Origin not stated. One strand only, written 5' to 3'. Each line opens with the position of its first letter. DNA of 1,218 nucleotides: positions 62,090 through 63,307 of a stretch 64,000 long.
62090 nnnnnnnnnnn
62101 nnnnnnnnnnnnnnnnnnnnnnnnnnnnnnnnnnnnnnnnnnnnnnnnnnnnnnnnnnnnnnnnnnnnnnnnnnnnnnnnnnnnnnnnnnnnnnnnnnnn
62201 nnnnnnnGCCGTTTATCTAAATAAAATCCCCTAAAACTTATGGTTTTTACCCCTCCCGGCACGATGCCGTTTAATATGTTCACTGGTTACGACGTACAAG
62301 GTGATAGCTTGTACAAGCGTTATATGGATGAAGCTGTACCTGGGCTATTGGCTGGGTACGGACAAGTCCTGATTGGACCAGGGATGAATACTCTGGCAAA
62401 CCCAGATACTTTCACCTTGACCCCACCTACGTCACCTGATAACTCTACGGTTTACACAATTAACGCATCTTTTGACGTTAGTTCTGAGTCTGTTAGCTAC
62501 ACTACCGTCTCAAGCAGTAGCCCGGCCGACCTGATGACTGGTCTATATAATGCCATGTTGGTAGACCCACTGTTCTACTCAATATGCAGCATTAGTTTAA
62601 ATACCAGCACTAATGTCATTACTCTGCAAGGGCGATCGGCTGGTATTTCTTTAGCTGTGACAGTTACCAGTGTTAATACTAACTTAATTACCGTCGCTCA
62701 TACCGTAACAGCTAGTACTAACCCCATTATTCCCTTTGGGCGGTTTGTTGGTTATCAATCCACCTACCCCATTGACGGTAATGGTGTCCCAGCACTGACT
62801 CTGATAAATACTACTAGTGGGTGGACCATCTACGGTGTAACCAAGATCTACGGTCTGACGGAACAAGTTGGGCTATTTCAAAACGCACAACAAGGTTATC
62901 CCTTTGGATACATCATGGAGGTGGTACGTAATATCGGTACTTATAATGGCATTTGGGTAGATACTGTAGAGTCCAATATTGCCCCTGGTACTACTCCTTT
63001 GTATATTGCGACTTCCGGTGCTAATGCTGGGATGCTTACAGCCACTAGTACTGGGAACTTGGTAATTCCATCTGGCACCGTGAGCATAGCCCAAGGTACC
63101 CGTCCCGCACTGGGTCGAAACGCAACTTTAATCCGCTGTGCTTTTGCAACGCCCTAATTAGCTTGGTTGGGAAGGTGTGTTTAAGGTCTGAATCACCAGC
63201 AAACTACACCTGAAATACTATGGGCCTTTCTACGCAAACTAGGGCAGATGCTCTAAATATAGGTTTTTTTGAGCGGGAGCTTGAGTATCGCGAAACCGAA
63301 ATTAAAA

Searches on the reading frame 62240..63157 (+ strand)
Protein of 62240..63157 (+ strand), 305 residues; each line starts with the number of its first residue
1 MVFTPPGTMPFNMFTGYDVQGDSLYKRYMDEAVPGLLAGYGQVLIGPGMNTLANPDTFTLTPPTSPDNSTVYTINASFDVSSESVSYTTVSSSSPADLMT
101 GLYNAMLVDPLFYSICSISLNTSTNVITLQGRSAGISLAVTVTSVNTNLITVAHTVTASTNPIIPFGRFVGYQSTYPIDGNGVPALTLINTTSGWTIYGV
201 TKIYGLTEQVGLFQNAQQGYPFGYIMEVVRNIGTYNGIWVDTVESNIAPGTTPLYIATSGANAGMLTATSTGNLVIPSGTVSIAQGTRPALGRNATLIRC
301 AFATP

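Call 79: search_protein_families(library=pfam, proteins=[window:62240-63157:+], max_evalue=0.01)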
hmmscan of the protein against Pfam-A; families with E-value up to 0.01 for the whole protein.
window:62240-63157:+ (305 aa): 1 family
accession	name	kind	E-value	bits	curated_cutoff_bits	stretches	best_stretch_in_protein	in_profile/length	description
PF22758.2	Phage_cement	-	6.4e-06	26.8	27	1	146-282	22-132/146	Structural cement protein (E217 gp24/Pam3 gp6)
